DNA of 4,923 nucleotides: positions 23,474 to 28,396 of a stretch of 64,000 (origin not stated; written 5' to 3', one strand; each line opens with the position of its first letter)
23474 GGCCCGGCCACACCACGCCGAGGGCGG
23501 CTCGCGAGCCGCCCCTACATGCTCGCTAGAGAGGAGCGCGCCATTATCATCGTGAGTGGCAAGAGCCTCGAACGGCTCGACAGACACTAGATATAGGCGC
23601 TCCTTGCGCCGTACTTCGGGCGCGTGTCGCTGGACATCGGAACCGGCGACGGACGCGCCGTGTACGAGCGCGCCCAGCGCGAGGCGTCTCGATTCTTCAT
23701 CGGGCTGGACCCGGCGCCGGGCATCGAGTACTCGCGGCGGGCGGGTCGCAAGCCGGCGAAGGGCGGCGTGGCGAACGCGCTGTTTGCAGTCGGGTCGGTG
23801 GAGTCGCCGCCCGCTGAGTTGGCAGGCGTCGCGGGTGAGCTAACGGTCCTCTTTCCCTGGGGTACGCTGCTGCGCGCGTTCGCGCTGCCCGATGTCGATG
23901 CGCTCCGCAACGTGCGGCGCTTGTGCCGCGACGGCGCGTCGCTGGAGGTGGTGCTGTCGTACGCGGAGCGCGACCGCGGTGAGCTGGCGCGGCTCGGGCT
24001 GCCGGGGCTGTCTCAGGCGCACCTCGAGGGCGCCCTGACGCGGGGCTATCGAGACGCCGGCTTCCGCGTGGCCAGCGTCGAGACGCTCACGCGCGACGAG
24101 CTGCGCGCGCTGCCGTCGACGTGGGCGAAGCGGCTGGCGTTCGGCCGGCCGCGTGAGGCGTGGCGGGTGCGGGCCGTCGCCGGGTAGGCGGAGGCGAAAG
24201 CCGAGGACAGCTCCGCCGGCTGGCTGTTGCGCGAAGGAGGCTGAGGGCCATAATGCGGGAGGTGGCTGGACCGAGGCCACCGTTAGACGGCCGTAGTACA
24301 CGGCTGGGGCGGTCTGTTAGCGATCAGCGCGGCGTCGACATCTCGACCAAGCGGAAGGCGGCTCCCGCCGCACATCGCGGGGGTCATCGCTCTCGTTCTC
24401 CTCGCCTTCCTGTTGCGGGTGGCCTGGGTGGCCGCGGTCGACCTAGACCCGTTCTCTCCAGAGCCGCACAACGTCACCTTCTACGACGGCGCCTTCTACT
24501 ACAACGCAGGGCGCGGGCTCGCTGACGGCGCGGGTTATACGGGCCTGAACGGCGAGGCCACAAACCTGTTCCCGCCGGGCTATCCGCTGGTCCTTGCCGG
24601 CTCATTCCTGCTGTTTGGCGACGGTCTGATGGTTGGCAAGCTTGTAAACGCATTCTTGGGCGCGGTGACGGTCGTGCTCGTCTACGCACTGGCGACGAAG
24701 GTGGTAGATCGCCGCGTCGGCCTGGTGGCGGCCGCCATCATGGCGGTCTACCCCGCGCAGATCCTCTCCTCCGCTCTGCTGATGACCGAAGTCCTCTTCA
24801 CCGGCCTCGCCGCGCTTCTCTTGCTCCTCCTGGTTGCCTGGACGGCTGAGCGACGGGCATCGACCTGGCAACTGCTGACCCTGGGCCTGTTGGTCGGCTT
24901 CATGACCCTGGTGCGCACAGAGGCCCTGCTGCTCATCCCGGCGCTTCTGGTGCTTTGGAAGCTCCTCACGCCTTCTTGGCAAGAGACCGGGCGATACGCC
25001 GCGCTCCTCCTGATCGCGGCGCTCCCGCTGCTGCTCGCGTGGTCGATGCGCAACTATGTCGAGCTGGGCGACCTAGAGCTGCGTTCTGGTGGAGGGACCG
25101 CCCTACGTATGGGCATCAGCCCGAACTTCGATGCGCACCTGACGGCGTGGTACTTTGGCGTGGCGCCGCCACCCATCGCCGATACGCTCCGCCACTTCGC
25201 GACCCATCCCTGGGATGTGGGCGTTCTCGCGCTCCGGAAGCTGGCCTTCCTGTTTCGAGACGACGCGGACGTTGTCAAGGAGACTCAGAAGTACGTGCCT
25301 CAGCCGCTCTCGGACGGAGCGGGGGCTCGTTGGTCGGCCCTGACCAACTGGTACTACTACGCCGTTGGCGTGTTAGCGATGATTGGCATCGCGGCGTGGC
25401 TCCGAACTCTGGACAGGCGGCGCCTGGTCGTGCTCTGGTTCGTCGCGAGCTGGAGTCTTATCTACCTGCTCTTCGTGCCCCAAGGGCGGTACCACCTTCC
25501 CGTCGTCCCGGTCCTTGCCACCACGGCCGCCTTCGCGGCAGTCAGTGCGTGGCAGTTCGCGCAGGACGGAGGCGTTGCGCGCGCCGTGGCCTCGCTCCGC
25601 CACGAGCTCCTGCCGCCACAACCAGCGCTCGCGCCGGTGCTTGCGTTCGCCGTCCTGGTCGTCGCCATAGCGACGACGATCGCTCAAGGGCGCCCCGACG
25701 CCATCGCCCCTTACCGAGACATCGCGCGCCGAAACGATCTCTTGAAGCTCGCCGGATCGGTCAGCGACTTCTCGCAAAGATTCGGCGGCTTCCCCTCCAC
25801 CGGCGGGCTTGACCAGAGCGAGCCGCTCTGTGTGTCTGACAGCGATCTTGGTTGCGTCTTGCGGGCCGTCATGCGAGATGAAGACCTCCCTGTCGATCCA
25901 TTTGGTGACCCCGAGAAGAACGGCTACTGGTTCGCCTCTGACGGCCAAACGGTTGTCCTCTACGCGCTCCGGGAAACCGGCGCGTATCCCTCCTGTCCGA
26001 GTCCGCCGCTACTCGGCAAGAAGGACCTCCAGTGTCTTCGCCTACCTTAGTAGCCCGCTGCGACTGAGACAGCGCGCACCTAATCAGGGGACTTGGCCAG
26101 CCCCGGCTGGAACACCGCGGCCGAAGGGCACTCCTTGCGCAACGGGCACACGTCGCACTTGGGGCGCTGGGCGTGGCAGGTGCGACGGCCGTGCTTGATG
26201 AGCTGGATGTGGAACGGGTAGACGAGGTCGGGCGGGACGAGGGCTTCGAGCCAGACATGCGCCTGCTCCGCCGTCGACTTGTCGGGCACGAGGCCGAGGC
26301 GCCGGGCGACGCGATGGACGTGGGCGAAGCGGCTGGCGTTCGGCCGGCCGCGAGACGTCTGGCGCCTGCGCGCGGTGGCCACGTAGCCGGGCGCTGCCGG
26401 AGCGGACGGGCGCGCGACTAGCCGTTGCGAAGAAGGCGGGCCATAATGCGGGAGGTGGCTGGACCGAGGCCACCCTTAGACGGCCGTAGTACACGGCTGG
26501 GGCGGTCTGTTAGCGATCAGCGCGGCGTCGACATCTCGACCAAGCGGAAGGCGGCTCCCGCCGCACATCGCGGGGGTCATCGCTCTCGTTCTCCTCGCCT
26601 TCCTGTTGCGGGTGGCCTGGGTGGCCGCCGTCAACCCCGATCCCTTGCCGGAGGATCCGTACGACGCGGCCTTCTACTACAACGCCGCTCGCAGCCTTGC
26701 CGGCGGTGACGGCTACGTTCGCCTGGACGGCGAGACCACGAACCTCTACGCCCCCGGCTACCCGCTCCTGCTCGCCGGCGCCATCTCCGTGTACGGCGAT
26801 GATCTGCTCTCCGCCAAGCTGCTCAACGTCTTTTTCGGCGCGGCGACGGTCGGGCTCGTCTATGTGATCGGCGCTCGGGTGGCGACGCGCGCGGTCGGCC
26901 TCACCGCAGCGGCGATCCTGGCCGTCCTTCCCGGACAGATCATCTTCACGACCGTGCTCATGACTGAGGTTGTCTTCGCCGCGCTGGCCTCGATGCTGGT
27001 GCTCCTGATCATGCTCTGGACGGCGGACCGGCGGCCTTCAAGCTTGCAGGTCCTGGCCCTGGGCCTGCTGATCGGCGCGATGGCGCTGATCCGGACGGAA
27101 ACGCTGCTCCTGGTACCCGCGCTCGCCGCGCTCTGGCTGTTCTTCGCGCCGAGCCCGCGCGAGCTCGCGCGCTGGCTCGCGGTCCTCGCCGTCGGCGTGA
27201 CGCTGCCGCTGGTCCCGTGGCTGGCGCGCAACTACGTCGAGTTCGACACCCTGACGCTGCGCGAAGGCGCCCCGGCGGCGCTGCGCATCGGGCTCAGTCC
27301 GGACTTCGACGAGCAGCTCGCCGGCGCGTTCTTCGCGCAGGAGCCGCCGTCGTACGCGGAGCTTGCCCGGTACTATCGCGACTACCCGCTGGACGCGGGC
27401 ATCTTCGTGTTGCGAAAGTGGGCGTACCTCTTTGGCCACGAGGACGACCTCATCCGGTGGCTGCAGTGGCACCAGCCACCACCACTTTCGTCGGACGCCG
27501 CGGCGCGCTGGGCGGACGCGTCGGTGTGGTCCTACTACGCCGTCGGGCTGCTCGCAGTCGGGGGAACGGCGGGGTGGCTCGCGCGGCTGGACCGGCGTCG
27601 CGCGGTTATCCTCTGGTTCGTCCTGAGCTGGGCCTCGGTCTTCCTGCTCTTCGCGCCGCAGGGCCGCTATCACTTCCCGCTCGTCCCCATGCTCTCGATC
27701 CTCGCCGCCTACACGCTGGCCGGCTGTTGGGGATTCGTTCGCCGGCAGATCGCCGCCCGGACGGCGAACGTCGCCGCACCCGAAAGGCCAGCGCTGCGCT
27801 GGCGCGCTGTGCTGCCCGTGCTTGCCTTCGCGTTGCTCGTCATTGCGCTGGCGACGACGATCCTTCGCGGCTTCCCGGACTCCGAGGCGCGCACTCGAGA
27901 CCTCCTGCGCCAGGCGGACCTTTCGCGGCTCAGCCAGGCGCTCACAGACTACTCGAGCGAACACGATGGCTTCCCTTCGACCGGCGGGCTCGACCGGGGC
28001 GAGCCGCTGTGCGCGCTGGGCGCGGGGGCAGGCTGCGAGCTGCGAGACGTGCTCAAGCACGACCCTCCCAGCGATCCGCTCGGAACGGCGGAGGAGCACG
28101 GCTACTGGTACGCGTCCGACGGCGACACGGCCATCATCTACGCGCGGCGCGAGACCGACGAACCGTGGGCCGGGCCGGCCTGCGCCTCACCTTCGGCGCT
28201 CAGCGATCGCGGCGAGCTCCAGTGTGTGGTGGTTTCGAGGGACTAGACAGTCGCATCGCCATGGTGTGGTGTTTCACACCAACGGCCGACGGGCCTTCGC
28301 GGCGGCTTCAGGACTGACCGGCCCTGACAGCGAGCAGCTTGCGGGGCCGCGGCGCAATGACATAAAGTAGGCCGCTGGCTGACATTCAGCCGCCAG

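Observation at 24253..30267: Three tandem GT-C glycosyltransferases, each fused to a pseudopilin (GspG)-like C-terminal domain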

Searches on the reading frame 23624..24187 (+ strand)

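Call 45: search_protein_families(library=pfam, proteins=[window:23624-24187:+], max_evalue=0.001)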
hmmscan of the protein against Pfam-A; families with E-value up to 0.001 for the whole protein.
window:23624-24187:+ (187 aa): 1 family
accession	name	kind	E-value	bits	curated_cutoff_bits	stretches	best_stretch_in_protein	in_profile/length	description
PF24675.1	NpmA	-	2.9e-54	184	60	1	2-185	27-213/214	16S rRNA (adenine(1408)-N(1))-methyltransferase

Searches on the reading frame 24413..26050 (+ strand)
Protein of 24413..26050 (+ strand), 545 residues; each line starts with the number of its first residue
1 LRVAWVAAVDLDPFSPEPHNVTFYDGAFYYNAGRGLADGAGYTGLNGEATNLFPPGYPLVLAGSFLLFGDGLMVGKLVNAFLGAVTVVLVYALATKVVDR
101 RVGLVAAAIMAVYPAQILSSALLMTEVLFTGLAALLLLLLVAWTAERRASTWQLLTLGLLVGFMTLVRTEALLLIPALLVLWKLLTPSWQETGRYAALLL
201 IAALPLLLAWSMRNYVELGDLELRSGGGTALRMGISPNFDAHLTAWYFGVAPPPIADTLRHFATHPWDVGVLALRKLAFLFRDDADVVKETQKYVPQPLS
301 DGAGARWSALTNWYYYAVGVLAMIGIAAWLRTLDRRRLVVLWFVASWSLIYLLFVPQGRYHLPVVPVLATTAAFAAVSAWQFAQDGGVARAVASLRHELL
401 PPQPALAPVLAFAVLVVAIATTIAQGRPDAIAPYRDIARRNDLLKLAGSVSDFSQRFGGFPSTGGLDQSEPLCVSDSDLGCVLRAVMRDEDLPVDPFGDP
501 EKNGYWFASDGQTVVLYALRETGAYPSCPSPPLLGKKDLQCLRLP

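Call 3: search_protein_families(library=pfam, proteins=[window:24413-26050:+], max_evalue=1)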
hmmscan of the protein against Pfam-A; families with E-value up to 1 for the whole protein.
window:24413-26050:+ (545 aa): 1 family
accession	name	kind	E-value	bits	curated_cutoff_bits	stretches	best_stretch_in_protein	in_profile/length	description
PF13231.12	PMT_2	-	5.1e-14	53.2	26.1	1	54-206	3-154/160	Dolichyl-phosphate-mannose-protein mannosyltransferase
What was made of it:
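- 24314..26050 (+): Paralogue 1. GT-C (PMT_2) glycosyltransferase with a C-terminal membrane helix and pseudopilin-head domain. It is 545 aa from the first canonical start (TTG 24413), or 578 aa if the CTG at 24314 is used. PMT_2 E 5.1e-14 (call 3).
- PMT_2 is above its gathering score in all three (call 3).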

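Call 4: search_protein_families(library=ncbifam, proteins=[window:24413-26050:+], max_evalue=1)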
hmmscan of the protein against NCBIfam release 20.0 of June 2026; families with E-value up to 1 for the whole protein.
window:24413-26050:+ (545 aa): 3 families
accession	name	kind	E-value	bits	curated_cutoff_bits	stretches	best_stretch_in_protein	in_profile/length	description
TIGR04154.1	archaeo_STT3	subfamily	2.3e-10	39.5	450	2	53-164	69-200/831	oligosaccharyl transferase, archaeosortase A system-associated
NF047440.1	LA3751_2_3_fam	subfamily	6.2e-05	22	200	1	52-218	80-244/460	LA_3751/LA_3752 family putative glycosyltransferase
NF008357.0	PRK11146.1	exception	0.21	10.4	439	1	72-151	324-404/414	lipoprotein-releasing ABC transporter permease subunit LolE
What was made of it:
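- Closest known: ArnT. Different: The window's proteins pass none of the curated cut-offs of these families (calls 3, 4).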

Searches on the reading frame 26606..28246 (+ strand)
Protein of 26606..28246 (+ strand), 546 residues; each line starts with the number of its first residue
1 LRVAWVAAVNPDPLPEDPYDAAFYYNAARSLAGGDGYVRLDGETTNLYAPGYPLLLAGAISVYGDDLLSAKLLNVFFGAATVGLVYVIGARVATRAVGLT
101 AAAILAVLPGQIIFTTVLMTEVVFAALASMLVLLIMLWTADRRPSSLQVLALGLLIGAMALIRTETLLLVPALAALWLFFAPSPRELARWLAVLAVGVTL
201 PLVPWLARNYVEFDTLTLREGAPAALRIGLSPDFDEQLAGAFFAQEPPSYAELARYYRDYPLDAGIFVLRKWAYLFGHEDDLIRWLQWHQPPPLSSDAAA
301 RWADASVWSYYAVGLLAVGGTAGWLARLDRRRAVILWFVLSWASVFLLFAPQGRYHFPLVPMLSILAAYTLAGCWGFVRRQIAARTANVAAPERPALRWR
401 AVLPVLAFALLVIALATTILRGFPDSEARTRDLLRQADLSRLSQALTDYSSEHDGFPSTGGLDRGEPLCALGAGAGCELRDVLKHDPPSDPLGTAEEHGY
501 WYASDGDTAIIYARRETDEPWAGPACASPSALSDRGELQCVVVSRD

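Call 3: search_protein_families(library=pfam, proteins=[window:26606-28246:+], max_evalue=1)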
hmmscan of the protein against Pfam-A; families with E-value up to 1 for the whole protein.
window:26606-28246:+ (546 aa): 1 family
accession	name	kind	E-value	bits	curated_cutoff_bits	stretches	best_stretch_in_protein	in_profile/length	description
PF13231.12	PMT_2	-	1.6e-08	35.4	26.1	1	49-206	3-158/160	Dolichyl-phosphate-mannose-protein mannosyltransferase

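Call 4: search_protein_families(library=ncbifam, proteins=[window:26606-28246:+], max_evalue=1)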
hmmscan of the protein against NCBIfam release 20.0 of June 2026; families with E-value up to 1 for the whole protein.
window:26606-28246:+ (546 aa): 3 families
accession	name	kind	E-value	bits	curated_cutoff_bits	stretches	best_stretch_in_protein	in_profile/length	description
TIGR04154.1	archaeo_STT3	subfamily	1.5e-10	40.1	450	2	70-161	98-198/831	oligosaccharyl transferase, archaeosortase A system-associated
NF047440.1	LA3751_2_3_fam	subfamily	1.6e-08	33.9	200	1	72-214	103-245/460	LA_3751/LA_3752 family putative glycosyltransferase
NF052499.1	MnslTaseMT1671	equivalog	0.011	14.2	900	1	75-202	106-235/523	mannosyltransferase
